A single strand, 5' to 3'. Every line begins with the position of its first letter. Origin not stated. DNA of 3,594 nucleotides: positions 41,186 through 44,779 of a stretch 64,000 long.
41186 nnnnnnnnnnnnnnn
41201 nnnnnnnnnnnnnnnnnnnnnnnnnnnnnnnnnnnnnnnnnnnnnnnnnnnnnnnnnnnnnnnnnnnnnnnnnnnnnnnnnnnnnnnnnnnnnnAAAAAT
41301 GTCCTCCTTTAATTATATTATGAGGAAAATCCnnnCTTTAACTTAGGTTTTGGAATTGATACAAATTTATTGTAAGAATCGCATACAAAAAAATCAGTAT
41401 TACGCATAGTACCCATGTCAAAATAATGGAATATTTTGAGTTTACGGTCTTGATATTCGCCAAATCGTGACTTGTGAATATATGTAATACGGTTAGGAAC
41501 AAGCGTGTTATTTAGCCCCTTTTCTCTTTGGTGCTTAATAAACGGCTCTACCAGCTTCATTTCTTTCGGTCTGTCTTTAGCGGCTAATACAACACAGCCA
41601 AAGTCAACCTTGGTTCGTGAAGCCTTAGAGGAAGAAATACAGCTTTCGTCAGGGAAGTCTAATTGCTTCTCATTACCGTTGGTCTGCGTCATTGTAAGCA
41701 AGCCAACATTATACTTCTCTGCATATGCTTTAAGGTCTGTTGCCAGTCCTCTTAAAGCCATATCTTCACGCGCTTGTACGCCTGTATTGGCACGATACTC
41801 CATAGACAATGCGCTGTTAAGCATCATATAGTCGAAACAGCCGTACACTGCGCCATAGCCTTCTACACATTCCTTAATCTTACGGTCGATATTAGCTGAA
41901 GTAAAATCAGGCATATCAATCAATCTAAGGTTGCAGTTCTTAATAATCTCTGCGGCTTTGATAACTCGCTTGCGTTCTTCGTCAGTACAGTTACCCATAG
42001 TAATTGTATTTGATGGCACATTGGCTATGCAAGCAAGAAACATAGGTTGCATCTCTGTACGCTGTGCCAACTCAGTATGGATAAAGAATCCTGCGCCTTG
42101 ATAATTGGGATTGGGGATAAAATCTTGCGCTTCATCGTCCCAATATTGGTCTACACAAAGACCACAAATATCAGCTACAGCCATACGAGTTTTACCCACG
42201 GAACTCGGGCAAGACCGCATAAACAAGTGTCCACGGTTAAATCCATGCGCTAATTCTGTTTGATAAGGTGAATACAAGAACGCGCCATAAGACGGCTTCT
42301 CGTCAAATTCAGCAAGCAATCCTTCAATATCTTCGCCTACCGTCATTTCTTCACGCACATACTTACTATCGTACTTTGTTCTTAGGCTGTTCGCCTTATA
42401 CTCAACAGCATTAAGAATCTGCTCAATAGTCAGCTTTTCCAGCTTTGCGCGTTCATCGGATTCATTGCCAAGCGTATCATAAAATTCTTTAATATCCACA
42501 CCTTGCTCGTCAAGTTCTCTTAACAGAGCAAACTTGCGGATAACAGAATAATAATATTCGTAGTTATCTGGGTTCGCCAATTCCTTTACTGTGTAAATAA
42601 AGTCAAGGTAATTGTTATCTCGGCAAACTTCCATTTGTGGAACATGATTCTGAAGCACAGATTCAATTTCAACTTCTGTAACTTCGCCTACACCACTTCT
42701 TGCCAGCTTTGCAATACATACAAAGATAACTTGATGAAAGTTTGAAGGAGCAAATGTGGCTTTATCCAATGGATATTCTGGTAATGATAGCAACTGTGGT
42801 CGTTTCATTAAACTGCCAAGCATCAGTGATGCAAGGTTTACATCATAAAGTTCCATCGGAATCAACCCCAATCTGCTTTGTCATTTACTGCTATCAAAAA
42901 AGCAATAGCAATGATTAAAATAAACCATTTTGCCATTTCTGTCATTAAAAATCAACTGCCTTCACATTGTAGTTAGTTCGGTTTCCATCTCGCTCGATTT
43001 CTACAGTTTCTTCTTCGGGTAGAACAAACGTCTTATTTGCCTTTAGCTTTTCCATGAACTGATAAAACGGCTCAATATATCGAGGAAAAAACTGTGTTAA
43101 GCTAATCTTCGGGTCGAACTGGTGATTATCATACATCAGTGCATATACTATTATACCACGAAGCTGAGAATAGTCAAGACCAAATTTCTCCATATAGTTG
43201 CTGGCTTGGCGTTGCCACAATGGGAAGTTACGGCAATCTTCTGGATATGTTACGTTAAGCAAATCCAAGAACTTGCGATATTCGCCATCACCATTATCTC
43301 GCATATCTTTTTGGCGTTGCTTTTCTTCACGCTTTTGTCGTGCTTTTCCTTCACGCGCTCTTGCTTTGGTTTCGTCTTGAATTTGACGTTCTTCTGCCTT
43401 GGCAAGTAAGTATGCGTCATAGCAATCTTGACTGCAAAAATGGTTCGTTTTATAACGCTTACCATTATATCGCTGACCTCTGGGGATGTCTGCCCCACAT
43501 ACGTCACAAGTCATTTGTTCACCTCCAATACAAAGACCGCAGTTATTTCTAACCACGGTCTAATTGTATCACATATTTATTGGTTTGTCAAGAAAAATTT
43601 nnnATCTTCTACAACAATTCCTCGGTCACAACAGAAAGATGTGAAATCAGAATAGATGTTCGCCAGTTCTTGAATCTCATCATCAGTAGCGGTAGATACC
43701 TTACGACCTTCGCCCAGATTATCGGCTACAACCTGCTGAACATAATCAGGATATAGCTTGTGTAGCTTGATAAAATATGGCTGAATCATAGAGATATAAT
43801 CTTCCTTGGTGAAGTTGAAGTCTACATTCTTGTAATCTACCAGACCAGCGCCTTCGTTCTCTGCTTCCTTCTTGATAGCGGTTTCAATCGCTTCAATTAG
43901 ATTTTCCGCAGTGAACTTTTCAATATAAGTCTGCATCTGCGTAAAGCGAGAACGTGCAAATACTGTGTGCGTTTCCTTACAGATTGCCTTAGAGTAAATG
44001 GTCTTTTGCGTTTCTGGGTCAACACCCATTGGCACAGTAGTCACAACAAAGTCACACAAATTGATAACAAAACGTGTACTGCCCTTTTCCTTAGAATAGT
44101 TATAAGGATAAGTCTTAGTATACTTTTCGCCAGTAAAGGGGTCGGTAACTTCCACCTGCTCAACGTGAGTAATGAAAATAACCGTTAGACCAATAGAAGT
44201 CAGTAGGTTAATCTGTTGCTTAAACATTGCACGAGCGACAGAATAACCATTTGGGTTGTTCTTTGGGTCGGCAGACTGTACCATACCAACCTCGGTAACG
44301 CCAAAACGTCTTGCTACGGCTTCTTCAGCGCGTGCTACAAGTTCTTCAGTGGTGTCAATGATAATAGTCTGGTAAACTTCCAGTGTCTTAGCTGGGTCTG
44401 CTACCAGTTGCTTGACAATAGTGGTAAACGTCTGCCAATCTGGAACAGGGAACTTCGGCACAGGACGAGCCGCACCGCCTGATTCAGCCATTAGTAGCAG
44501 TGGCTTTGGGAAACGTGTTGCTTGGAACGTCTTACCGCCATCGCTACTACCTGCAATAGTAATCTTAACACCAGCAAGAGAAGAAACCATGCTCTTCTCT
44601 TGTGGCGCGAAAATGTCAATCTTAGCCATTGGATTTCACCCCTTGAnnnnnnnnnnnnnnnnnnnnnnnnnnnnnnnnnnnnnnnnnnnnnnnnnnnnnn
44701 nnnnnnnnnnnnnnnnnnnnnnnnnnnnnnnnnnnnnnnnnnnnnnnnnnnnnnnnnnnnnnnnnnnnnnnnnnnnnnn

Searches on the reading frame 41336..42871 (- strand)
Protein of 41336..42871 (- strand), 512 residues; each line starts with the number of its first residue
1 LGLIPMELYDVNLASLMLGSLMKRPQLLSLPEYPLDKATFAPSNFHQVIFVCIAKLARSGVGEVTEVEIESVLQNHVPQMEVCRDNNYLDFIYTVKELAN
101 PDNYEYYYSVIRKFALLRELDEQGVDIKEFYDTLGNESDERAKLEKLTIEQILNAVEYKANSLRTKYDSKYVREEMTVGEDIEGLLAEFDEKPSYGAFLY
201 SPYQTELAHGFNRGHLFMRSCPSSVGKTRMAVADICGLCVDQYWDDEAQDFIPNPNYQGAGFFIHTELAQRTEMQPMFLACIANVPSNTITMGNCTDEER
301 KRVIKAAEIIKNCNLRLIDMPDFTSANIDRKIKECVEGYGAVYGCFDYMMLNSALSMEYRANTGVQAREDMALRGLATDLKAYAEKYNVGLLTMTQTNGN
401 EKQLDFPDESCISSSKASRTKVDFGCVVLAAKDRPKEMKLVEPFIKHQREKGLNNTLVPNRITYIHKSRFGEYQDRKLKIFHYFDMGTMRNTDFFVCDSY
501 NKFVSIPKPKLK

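Call 41: search_protein_families(library=phrogs, proteins=[window:41336-42871:-], max_evalue=0.00001)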
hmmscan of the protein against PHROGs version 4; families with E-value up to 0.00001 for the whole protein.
window:41336-42871:- (512 aa): 1 family
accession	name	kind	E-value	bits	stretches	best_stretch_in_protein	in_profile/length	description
phrog_19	-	DNA, RNA and nucleotide metabolism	3.7e-40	139.4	1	6-491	156-580/621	DnaB-like replicative helicase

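Call 43: search_protein_families(library=pfam, proteins=[window:41336-42871:-], max_evalue=0.01)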
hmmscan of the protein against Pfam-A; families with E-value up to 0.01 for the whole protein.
window:41336-42871:- (512 aa): 1 family
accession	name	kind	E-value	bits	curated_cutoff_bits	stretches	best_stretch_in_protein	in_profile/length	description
PF03796.21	DnaB_C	-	4.4e-08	33.3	27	1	207-402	12-183/255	DnaB-like helicase C terminal domain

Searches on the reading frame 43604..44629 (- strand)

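Call 41: search_protein_families(library=phrogs, proteins=[window:43604-44629:-], max_evalue=0.00001)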
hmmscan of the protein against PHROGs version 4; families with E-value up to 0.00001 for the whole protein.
window:43604-44629:- (342 aa): 1 family
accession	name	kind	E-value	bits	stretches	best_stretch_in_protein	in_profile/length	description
phrog_124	-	DNA, RNA and nucleotide metabolism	9.9e-29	101.9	1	17-325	40-320/382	Sak4-like ssDNA annealing protein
